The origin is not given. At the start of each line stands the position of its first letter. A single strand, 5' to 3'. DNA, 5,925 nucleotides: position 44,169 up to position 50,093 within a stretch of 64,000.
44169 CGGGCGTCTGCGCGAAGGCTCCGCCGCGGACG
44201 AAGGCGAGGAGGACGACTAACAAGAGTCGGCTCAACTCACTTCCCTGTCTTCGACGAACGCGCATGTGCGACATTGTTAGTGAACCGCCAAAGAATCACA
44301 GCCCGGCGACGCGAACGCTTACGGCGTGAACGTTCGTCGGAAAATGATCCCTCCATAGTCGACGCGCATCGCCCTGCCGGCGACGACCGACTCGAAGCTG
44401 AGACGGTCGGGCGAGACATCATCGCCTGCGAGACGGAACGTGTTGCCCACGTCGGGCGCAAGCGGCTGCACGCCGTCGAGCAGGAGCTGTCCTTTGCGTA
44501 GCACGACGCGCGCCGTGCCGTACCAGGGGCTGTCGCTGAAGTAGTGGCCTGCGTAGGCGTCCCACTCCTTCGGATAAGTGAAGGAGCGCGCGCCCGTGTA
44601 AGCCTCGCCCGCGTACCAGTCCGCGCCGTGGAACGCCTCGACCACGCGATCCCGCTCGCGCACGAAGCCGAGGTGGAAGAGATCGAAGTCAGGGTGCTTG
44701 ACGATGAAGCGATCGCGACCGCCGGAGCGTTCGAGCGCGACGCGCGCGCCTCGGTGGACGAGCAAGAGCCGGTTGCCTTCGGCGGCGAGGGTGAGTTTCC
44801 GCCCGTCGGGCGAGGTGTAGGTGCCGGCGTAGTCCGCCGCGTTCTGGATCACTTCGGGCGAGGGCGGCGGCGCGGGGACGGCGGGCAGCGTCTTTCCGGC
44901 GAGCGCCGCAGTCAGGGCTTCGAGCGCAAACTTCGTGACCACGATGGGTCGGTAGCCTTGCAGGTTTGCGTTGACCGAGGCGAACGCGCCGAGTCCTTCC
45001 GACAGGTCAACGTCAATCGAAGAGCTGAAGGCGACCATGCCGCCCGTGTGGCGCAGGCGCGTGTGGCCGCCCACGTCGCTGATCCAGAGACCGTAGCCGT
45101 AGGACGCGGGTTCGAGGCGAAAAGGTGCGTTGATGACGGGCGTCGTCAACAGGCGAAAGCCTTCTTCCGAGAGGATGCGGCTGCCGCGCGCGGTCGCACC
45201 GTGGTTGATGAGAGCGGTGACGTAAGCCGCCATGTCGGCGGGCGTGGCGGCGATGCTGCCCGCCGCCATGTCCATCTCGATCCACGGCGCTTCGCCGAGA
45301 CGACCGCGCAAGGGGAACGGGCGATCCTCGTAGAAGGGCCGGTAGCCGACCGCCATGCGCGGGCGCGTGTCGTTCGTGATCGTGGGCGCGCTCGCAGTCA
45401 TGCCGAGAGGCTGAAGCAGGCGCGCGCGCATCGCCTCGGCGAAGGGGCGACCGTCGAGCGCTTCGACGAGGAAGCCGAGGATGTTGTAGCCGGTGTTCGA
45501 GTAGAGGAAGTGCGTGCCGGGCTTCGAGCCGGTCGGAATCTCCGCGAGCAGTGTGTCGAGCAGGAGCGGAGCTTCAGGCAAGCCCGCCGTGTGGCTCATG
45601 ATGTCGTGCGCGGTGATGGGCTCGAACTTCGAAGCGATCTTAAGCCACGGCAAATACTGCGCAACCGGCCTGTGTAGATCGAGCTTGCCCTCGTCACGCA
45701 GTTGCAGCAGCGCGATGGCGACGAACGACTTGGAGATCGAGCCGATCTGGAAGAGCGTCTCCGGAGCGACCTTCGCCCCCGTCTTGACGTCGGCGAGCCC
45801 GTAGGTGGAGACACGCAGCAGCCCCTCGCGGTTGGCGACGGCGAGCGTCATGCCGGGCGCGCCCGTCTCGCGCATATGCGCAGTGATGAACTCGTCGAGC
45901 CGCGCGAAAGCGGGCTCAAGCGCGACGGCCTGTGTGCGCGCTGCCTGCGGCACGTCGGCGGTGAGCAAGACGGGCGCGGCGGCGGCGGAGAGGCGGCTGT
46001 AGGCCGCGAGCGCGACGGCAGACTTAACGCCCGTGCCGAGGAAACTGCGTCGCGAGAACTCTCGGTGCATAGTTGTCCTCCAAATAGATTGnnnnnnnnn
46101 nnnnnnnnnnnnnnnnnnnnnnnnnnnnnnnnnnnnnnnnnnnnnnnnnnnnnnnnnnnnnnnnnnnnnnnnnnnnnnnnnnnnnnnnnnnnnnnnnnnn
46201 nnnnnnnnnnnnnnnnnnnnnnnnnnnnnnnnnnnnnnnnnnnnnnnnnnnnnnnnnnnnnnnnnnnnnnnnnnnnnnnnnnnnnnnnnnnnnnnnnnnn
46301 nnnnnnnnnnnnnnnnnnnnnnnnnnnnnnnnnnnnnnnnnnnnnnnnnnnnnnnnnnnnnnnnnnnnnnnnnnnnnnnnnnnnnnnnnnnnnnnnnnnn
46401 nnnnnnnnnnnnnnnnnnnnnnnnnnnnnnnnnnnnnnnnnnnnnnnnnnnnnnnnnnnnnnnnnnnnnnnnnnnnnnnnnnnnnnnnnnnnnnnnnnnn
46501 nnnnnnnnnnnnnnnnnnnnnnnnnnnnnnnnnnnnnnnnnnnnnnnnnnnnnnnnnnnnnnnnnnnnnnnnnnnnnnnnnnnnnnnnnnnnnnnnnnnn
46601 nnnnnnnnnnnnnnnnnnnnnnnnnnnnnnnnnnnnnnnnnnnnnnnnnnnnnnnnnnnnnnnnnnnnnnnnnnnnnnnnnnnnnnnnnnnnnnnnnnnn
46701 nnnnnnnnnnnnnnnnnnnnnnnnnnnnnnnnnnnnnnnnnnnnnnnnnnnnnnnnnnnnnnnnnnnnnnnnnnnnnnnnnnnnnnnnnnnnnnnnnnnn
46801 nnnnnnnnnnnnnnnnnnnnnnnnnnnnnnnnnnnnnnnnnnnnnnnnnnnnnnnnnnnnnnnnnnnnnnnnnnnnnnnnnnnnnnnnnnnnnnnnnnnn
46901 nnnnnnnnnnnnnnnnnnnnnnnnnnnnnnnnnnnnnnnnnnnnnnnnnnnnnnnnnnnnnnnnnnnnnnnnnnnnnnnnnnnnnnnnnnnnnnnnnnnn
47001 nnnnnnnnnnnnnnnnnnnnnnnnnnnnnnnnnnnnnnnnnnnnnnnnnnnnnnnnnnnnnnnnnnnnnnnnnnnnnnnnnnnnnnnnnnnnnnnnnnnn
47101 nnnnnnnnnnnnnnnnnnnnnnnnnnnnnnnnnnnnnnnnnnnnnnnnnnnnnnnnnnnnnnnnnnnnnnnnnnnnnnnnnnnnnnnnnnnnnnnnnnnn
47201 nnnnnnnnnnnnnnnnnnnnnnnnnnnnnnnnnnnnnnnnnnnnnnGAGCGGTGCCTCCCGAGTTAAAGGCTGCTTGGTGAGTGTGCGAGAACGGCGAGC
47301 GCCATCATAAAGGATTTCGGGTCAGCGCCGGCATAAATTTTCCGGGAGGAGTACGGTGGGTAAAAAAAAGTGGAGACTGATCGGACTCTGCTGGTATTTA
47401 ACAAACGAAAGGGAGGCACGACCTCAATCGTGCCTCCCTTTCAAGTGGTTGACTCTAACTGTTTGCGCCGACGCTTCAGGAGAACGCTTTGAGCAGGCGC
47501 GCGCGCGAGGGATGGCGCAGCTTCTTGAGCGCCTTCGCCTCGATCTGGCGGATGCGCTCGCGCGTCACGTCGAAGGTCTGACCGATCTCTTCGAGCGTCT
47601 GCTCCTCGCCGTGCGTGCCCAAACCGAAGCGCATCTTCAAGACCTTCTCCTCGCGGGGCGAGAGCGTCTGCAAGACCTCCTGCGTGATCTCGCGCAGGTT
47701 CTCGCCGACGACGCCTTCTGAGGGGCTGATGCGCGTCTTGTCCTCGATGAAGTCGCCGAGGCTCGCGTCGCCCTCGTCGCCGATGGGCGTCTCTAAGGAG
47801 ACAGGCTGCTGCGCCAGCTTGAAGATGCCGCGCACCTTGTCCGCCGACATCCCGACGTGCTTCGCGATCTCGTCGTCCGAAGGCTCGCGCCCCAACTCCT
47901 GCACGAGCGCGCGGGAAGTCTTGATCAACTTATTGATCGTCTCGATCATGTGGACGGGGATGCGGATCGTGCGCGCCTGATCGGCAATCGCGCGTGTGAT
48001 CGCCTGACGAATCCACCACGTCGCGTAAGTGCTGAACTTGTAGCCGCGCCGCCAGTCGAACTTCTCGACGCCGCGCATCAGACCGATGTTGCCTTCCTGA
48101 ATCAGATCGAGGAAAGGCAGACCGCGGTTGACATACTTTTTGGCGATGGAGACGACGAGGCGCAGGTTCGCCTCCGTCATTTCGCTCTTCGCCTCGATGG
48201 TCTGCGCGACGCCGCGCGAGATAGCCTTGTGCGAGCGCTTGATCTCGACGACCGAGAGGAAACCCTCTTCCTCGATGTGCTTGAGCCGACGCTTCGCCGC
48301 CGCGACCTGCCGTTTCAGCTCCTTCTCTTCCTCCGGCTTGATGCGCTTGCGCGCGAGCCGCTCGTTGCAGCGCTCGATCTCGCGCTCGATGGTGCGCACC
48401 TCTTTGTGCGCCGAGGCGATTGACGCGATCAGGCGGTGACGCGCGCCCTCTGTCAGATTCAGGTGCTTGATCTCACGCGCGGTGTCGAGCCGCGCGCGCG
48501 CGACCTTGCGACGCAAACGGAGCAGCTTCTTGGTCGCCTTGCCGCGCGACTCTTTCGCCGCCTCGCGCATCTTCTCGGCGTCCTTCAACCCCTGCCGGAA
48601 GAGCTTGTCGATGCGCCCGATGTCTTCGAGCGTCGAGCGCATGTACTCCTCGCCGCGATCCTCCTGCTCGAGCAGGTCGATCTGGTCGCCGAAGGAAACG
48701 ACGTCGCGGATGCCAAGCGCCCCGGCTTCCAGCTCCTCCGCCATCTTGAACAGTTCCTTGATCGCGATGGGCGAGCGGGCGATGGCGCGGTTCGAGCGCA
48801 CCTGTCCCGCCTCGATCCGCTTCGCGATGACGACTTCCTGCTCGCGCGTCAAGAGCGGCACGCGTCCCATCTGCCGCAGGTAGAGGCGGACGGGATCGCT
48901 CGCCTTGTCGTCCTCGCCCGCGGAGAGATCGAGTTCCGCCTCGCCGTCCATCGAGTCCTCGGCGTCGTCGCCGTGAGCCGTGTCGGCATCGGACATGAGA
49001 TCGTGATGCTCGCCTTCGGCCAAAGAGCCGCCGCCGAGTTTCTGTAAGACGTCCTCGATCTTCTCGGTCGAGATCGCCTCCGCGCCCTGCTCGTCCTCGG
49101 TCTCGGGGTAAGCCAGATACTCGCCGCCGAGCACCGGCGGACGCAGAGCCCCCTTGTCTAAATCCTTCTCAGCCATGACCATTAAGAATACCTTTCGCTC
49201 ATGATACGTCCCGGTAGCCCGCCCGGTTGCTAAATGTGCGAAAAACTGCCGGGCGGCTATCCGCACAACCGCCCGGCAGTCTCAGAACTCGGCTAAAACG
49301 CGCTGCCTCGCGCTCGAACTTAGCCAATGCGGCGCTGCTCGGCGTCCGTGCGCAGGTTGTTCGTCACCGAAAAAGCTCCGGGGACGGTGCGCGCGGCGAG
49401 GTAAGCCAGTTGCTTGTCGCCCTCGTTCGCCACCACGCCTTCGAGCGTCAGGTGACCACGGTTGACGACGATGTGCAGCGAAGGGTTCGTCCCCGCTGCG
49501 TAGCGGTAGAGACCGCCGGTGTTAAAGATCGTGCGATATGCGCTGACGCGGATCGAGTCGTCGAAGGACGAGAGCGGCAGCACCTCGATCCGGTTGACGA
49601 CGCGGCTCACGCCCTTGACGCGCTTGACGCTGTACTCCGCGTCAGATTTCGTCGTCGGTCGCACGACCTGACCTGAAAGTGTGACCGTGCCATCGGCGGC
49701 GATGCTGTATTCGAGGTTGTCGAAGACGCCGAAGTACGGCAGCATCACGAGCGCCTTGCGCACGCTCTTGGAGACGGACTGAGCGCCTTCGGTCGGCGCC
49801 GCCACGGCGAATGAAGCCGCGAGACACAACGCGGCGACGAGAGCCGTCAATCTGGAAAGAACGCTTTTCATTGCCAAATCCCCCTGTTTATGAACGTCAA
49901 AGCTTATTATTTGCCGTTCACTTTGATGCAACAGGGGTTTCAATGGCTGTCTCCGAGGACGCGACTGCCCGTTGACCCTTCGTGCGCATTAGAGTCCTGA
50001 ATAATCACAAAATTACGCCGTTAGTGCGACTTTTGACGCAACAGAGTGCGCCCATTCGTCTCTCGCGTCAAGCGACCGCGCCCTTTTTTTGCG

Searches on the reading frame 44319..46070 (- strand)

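Call 54: search_protein_families(library=pfam, proteins=[window:44319-46070:-], max_evalue=0.00001)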
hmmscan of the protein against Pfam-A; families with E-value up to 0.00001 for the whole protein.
window:44319-46070:- (583 aa): 2 families
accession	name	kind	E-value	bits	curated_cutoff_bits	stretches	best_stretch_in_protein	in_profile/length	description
PF00144.29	Beta-lactamase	-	5.1e-59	200.5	27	1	58-369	1-311/329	Beta-lactamase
PF11954.13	DUF3471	-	4.5e-08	33.9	29.3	0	410-463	11-66/103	Domain of unknown function (DUF3471)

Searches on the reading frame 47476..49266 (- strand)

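Call 54: search_protein_families(library=pfam, proteins=[window:47476-49266:-], max_evalue=0.00001)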
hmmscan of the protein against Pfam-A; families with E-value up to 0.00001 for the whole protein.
window:47476-49266:- (596 aa): 4 families
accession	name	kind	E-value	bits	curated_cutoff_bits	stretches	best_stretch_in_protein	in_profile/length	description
PF04539.22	Sigma70_r3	-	1.7e-28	98.9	25.3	1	442-518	1-77/78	Sigma-70 region 3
PF04542.20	Sigma70_r2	-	8.2e-24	83.6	24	1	365-433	3-71/71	Sigma-70 region 2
PF04545.22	Sigma70_r4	-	7.2e-21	73.9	24.1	1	531-585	1-50/50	Sigma-70, region 4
PF00140.25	Sigma70_r1_2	-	4e-15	55.9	22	1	124-155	1-32/34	Sigma-70 factor, region 1.2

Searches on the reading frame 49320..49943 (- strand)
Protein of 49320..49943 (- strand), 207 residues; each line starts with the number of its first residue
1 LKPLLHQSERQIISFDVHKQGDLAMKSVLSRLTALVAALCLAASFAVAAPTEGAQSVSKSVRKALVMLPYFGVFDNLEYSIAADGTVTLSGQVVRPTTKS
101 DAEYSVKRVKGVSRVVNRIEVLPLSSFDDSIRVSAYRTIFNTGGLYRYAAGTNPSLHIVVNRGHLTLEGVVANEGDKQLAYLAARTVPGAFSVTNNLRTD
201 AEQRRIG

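Call 54: search_protein_families(library=pfam, proteins=[window:49320-49943:-], max_evalue=0.00001)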
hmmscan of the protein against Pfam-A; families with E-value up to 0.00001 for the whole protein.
window:49320-49943:- (207 aa): 1 family
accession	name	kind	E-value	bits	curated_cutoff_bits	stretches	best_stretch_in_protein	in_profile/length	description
PF04972.22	BON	-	1.5e-18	67.2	27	2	154-199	22-67/69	BON domain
